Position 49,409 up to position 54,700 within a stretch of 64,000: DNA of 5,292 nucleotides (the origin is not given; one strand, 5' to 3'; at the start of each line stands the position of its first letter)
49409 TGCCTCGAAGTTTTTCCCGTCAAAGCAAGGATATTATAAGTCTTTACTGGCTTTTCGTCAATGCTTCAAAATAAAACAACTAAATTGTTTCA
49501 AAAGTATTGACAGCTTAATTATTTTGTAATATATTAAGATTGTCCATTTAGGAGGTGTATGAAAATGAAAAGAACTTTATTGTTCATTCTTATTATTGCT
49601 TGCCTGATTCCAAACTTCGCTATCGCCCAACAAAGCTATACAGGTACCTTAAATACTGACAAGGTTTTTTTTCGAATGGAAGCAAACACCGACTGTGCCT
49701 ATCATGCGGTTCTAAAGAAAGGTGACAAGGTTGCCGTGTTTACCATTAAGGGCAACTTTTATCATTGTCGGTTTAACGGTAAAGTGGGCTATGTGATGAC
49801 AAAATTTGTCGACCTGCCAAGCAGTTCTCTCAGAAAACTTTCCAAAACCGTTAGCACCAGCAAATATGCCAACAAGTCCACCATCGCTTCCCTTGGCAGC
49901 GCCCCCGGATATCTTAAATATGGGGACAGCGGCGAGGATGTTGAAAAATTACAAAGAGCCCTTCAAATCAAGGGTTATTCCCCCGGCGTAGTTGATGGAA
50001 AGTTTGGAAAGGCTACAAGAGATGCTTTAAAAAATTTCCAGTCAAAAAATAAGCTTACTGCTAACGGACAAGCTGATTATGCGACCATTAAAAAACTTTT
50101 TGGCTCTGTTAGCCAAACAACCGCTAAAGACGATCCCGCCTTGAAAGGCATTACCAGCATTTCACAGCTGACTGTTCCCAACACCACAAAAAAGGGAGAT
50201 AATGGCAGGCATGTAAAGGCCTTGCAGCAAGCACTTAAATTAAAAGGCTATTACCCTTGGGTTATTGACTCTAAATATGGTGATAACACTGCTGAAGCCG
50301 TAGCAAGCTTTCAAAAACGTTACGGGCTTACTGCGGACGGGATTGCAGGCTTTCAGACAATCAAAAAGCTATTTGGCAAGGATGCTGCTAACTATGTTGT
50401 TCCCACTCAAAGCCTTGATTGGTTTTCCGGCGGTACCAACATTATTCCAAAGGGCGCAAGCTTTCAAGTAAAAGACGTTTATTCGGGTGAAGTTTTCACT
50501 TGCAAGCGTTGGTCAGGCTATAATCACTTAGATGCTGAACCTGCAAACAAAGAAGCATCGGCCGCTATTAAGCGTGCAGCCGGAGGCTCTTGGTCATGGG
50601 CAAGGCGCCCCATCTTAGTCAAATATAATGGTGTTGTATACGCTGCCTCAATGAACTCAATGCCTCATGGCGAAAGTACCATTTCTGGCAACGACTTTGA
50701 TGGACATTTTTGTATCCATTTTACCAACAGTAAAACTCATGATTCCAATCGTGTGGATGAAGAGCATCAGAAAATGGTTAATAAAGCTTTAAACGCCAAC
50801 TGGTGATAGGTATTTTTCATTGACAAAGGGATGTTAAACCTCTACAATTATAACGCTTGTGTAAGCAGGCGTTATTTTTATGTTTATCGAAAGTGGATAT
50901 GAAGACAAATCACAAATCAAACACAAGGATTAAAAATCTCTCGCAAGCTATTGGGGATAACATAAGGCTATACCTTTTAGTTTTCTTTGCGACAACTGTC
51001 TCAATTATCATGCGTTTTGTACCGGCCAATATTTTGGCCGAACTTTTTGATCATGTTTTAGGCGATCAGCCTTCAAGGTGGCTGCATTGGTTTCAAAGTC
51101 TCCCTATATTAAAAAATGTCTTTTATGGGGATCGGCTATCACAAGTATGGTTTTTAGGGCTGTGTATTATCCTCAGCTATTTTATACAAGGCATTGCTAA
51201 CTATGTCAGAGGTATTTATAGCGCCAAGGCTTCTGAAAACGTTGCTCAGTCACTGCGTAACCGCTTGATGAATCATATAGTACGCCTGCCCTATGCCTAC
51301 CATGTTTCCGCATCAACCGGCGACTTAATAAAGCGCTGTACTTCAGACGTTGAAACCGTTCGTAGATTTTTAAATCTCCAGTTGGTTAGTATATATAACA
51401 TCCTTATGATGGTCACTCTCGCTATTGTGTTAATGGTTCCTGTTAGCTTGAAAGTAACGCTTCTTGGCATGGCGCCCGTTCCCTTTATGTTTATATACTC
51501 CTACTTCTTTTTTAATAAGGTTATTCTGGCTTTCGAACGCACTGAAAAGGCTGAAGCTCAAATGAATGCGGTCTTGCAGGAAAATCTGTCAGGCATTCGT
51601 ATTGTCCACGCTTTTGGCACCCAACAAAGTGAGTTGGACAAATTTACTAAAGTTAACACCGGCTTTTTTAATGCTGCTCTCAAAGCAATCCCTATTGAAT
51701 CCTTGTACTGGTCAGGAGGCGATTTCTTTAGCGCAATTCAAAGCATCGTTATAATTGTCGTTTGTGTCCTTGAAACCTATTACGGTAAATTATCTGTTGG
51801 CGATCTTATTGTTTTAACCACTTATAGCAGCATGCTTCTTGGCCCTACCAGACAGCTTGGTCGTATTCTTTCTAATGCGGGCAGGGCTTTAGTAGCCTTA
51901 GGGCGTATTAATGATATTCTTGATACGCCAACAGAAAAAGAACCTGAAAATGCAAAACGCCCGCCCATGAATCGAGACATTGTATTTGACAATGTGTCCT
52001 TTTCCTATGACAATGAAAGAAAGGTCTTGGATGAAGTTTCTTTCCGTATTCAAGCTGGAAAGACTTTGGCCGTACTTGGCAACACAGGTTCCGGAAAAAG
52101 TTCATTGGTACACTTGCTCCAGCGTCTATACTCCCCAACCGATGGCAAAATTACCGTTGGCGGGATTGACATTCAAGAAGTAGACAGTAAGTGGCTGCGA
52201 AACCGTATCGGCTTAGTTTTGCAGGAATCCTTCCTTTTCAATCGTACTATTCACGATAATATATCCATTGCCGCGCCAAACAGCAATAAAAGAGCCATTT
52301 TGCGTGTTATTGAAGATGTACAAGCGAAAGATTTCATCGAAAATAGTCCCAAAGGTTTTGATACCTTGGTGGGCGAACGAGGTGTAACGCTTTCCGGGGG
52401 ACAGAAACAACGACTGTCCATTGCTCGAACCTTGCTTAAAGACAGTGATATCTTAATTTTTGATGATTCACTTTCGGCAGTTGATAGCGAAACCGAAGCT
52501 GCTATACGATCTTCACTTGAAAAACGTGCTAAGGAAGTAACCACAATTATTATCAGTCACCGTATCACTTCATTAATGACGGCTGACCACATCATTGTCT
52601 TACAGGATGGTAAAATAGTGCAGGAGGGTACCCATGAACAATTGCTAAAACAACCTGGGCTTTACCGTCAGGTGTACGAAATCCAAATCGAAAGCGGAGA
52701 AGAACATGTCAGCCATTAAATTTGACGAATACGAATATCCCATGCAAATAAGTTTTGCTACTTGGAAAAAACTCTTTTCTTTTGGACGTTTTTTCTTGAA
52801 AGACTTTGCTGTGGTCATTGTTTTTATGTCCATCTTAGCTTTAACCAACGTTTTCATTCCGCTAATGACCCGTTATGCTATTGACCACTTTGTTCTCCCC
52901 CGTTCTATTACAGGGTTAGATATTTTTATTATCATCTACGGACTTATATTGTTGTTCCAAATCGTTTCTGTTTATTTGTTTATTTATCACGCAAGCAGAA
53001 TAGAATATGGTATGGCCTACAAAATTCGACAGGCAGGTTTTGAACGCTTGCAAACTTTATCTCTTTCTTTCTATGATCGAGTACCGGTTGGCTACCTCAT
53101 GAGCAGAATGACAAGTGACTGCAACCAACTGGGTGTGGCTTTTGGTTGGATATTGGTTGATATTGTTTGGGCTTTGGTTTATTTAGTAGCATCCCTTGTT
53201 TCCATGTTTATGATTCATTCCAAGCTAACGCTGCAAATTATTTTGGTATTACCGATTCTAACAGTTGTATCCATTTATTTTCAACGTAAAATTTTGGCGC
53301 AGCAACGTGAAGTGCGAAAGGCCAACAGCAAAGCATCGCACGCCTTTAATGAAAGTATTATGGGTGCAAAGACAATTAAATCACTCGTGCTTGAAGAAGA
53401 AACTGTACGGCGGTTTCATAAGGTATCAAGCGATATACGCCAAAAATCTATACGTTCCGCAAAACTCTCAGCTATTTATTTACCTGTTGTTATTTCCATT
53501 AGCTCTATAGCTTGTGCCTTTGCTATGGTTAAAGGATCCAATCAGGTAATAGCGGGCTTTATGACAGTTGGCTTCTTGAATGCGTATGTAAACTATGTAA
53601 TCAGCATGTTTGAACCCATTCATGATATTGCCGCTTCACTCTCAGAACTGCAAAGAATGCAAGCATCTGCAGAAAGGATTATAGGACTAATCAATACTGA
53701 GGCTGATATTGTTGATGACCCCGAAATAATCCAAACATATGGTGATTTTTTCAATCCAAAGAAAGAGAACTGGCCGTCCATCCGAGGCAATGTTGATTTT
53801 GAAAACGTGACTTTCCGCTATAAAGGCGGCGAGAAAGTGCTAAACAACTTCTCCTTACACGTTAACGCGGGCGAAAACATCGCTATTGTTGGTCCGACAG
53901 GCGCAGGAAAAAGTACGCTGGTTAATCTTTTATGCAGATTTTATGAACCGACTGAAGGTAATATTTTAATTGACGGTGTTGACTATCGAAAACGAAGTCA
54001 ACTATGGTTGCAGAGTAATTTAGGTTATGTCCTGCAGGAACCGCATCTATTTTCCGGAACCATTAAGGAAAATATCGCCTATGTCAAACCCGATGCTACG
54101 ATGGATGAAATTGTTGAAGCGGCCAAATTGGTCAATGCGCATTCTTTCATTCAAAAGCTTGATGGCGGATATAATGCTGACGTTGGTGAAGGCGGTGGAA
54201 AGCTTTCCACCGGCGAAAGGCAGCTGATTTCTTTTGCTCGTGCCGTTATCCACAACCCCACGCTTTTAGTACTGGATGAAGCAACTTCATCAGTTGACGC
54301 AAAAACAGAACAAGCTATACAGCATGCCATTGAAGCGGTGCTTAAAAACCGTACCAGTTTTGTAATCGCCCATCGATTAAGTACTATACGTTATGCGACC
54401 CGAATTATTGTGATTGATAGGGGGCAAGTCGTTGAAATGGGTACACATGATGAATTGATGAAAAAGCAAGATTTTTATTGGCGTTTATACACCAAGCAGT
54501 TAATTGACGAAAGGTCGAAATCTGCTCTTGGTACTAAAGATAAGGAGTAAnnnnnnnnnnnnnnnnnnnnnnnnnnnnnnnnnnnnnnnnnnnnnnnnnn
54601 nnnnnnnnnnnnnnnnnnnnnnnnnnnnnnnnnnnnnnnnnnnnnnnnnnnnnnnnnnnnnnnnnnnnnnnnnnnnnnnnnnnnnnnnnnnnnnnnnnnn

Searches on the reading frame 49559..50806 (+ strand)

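Call 32: search_protein_families(library=pfam, proteins=[window:49559-50806:+], max_evalue=0.0001)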
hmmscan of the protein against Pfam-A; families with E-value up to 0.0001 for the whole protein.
window:49559-50806:+ (415 aa): 4 families
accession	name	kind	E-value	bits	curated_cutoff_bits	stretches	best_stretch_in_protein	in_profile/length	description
PF01471.23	PG_binding_1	-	2.9e-36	123.9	23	2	124-180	1-57/57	Putative peptidoglycan binding domain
PF08823.16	PG_binding_2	-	1.7e-05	25.4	21.1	0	125-164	15-54/74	Putative peptidoglycan binding domain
PF09374.15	PG_binding_3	-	2.5e-05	24.8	24.6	0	129-165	4-41/76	Predicted Peptidoglycan domain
PF07653.23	SH3_2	-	3.7e-05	23.7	21.8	1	52-84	18-52/55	Variant SH3 domain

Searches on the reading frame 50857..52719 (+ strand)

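Call 33: search_protein_families(library=pfam, proteins=[window:50857-52719:+], max_evalue=0.0001)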
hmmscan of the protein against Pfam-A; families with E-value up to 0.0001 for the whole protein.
window:50857-52719:+ (620 aa): 3 families
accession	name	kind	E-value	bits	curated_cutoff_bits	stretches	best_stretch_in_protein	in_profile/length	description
PF00664.28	ABC_membrane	-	4.5e-42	145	28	1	40-330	2-273/274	ABC transporter transmembrane region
PF00005.33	ABC_tran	-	3.6e-30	105.8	25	1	391-538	1-135/137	ABC transporter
PF02463.25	SMC_N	-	3.4e-05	23.8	40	0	511-581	136-210/220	RecF/RecN/SMC N terminal domain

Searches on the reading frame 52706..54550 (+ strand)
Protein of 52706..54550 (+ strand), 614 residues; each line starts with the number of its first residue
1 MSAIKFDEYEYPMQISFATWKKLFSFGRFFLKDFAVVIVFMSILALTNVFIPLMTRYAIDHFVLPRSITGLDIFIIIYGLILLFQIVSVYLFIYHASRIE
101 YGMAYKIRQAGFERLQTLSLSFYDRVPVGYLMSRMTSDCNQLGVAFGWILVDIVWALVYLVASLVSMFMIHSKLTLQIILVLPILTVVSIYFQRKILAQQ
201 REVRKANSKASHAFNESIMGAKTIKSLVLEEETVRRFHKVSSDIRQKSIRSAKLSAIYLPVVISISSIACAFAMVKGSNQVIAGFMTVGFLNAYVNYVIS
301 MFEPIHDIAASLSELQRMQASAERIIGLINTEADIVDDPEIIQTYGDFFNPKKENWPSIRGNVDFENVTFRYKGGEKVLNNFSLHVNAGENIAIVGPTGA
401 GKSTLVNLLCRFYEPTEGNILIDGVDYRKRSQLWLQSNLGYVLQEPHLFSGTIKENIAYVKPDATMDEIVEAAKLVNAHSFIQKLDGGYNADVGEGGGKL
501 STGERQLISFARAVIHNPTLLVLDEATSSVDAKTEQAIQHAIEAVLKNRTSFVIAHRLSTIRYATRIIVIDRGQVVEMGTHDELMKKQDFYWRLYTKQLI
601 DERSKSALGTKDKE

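Call 33: search_protein_families(library=pfam, proteins=[window:52706-54550:+], max_evalue=0.0001)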
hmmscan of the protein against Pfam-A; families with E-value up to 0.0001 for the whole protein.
window:52706-54550:+ (614 aa): 3 families
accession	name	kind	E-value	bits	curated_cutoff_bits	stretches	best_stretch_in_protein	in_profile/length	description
PF00664.28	ABC_membrane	-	2.6e-41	142.5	28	1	36-304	3-273/274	ABC transporter transmembrane region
PF00005.33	ABC_tran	-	2e-32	113.1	25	1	379-528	1-137/137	ABC transporter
PF02463.25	SMC_N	-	1.7e-05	24.8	40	0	499-570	136-211/220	RecF/RecN/SMC N terminal domain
